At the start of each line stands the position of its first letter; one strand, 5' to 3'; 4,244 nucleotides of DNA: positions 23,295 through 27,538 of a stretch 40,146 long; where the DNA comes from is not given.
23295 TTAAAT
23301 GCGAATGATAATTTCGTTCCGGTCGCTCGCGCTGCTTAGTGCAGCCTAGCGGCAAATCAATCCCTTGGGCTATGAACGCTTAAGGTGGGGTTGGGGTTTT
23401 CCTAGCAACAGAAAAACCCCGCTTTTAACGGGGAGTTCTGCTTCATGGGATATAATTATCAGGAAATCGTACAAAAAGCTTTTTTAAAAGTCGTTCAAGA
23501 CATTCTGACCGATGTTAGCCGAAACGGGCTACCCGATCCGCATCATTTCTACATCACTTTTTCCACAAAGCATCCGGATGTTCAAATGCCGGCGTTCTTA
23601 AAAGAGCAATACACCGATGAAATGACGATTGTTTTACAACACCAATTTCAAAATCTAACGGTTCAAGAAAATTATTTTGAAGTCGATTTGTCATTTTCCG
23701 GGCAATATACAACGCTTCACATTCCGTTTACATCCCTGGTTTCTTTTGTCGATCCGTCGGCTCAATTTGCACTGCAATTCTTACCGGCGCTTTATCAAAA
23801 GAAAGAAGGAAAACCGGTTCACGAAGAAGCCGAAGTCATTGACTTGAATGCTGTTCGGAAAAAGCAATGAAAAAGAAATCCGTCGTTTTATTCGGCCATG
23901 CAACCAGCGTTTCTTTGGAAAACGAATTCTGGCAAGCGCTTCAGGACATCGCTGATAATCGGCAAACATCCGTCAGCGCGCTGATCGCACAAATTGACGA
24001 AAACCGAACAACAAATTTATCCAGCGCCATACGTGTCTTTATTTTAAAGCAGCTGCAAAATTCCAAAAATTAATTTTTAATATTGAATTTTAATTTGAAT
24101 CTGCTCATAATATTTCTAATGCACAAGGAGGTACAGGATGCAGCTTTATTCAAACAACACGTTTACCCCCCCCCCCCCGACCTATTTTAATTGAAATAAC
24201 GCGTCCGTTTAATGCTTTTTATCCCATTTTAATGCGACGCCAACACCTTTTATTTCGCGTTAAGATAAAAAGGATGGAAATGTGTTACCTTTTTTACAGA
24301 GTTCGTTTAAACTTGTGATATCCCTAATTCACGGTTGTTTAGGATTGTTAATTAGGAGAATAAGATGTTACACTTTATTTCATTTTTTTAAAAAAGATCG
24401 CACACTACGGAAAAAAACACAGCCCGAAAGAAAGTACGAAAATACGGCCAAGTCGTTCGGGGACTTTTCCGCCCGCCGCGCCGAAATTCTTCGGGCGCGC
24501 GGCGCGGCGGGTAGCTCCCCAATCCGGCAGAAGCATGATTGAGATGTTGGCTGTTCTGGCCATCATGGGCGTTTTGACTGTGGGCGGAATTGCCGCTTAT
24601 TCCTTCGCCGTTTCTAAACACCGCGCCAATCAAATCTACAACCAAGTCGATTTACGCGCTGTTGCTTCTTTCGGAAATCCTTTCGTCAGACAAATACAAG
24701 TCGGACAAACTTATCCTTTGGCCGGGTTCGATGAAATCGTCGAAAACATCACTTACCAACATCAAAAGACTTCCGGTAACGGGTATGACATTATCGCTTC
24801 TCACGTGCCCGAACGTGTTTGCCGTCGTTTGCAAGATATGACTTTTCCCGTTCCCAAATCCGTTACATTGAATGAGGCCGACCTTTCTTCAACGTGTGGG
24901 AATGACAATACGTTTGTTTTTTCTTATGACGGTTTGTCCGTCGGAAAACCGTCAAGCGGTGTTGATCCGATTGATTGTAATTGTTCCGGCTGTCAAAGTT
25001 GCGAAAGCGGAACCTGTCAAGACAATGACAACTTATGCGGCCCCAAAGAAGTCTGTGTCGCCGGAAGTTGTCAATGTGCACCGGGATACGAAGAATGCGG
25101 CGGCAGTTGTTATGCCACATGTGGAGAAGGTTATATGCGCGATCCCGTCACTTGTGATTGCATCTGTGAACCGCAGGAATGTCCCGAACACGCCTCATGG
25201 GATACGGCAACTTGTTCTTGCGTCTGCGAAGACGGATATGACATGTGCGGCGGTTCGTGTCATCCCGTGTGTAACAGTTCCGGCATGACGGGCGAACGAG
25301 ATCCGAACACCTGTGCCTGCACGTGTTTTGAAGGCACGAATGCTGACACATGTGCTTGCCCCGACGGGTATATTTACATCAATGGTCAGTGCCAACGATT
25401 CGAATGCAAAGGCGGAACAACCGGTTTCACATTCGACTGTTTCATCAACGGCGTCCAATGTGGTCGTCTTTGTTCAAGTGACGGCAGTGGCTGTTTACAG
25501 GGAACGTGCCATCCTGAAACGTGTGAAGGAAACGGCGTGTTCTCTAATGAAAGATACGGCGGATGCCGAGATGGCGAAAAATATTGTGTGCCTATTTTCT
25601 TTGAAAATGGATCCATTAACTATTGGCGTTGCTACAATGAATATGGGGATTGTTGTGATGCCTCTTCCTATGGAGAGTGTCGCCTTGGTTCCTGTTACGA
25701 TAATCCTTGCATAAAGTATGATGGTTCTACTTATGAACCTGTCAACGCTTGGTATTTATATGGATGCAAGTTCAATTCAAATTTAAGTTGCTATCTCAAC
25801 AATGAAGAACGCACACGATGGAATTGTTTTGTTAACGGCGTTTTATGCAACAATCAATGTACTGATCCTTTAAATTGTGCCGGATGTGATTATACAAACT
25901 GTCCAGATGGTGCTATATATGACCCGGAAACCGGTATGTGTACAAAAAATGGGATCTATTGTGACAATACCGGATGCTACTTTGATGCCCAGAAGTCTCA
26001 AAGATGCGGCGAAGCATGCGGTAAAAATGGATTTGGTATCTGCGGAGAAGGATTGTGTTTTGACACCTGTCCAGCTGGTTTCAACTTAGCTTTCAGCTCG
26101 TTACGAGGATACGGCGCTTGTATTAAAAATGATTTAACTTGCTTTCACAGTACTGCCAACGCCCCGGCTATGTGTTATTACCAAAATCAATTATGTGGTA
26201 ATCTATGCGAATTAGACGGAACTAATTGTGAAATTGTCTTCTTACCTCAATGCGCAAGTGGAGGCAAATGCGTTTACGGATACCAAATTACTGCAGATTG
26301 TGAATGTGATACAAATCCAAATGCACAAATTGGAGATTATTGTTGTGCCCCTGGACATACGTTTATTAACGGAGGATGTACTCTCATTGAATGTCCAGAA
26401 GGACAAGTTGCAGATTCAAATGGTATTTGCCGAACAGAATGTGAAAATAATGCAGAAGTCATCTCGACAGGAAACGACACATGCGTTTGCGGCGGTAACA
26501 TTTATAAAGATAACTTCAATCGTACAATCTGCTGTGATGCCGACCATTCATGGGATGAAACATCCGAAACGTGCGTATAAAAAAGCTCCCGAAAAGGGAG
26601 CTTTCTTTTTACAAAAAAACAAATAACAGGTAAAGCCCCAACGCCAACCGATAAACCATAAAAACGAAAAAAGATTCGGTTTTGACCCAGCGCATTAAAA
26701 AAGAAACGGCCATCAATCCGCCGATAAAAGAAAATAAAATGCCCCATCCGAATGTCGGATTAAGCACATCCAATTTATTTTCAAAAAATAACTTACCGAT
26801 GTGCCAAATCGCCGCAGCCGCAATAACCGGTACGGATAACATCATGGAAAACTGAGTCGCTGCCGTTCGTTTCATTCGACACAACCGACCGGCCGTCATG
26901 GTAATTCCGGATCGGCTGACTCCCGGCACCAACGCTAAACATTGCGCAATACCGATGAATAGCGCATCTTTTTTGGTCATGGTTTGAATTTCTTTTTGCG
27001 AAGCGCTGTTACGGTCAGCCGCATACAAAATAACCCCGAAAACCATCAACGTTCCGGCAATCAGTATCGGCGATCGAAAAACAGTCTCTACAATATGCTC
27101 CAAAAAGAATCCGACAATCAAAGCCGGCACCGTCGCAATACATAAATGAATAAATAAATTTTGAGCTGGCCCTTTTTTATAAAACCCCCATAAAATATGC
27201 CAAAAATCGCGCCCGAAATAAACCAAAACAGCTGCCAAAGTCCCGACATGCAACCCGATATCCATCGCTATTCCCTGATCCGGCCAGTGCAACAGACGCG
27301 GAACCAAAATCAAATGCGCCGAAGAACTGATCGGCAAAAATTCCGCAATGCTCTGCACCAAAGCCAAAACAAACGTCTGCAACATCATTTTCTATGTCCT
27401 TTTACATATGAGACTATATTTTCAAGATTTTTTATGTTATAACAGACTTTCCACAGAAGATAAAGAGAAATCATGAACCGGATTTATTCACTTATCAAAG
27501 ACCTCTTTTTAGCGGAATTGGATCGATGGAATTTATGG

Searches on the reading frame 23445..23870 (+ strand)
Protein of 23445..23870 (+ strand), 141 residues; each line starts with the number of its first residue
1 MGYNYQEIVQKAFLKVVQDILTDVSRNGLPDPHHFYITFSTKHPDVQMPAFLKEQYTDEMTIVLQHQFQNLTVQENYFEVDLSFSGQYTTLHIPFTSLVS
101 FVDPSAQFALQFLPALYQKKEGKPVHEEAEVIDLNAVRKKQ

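Call 6: search_protein_families(library=pfam, proteins=[window:23445-23870:+], max_evalue=0.1)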
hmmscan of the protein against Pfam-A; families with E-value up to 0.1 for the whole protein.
window:23445-23870:+ (141 aa): 2 families
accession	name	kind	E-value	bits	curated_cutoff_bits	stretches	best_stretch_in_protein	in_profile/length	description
PF04386.18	SspB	-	5e-37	127.8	27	1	9-126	3-120/156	Stringent starvation protein B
PF11899.13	DUF3419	-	0.078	12.6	28.2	0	10-81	214-287/385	Protein of unknown function (DUF3419)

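Call 7: search_protein_families(library=ncbifam, proteins=[window:23445-23870:+], max_evalue=0.1)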
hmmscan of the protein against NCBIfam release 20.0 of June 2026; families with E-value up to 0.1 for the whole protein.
window:23445-23870:+ (141 aa): 1 family
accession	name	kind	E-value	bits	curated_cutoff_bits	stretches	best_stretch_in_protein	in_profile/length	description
NF008770.0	PRK11798.2-6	equivalog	0.053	13.3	198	1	39-130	34-122/144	ClpXP protease specificity-enhancing factor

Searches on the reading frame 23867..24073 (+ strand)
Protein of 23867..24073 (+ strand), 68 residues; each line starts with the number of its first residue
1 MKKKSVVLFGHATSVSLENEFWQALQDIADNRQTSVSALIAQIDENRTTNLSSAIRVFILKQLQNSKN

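Call 6: search_protein_families(library=pfam, proteins=[window:23867-24073:+], max_evalue=0.1)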
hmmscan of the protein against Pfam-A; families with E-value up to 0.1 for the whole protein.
window:23867-24073:+ (68 aa): 2 families
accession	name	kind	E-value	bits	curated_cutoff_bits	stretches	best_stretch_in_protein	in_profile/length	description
PF13467.12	RHH_4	-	4.2e-25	88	25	1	2-62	2-66/67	Ribbon-helix-helix domain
PF11981.13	DUF3482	-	0.022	14.6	29.2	1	11-57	18-64/293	Domain of unknown function (DUF3482)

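Call 7: search_protein_families(library=ncbifam, proteins=[window:23867-24073:+], max_evalue=0.1)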
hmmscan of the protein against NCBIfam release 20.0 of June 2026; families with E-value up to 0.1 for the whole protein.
window:23867-24073:+ (68 aa): 1 family
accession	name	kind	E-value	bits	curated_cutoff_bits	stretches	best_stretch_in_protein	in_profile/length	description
NF005090.0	PRK06522.2-1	equivalog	0.074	12.3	496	1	18-62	228-271/296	2-dehydropantoate 2-reductase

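Call 65: find_encoding_contigs(protein=window:23867-24070:+, flank=1200, max_places=10)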
Protein window:23867-24070:+ (68 aa): 20 contigs read that carry it; 10 places shown.
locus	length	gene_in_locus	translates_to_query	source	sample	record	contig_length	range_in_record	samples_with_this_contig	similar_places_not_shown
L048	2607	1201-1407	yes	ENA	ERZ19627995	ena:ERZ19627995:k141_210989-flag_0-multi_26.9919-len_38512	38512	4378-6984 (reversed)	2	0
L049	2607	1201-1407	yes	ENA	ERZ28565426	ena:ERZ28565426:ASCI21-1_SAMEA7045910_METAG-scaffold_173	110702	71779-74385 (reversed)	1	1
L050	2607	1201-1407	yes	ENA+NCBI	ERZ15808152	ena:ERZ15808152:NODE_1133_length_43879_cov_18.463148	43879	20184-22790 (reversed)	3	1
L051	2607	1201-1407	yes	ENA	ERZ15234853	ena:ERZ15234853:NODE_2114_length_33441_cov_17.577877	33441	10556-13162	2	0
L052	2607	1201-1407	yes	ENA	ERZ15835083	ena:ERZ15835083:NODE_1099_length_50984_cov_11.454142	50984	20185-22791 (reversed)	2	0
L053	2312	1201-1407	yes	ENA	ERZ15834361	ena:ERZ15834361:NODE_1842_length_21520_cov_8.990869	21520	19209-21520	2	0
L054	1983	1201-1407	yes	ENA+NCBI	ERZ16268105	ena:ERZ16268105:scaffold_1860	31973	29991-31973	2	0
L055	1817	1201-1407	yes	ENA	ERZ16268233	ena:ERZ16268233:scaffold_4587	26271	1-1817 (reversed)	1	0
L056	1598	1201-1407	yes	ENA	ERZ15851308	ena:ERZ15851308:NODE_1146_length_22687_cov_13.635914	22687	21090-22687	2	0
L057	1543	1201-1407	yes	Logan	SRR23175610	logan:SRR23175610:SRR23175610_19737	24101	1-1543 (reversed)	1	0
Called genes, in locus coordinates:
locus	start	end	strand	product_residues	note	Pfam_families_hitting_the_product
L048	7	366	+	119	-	-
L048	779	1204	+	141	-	PF04386:SspB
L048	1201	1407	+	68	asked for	PF13467:RHH_4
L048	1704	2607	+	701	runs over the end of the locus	-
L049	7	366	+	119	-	-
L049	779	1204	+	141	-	PF04386:SspB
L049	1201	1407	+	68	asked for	PF13467:RHH_4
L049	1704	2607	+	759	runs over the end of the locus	-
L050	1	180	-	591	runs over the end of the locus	PF00664:ABC_membrane, PF00005:ABC_tran, PF02463:SMC_N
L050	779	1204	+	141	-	PF04386:SspB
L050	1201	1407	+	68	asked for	PF13467:RHH_4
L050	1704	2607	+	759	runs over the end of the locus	-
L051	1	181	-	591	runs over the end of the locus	PF00664:ABC_membrane, PF00005:ABC_tran, PF02463:SMC_N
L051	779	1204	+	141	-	PF04386:SspB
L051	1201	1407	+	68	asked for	PF13467:RHH_4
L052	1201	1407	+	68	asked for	PF13467:RHH_4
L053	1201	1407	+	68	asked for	PF13467:RHH_4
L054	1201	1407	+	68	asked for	PF13467:RHH_4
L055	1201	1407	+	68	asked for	PF13467:RHH_4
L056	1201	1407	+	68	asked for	PF13467:RHH_4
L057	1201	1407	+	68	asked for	PF13467:RHH_4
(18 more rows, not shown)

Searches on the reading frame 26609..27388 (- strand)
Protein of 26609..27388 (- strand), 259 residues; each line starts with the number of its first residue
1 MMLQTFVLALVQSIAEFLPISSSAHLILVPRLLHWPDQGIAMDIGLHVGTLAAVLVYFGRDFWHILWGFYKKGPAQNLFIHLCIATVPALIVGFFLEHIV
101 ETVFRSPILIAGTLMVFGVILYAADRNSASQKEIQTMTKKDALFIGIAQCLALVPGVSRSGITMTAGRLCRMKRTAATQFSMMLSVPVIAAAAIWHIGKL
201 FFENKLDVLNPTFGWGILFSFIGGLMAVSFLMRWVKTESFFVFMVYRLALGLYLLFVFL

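Call 6: search_protein_families(library=pfam, proteins=[window:26609-27388:-], max_evalue=0.1)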
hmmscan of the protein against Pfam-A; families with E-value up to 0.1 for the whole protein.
window:26609-27388:- (259 aa): 1 family
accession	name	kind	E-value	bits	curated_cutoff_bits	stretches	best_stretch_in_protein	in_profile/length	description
PF02673.24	BacA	-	1.7e-72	244.6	33.4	1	6-252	2-256/257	Bacitracin resistance protein BacA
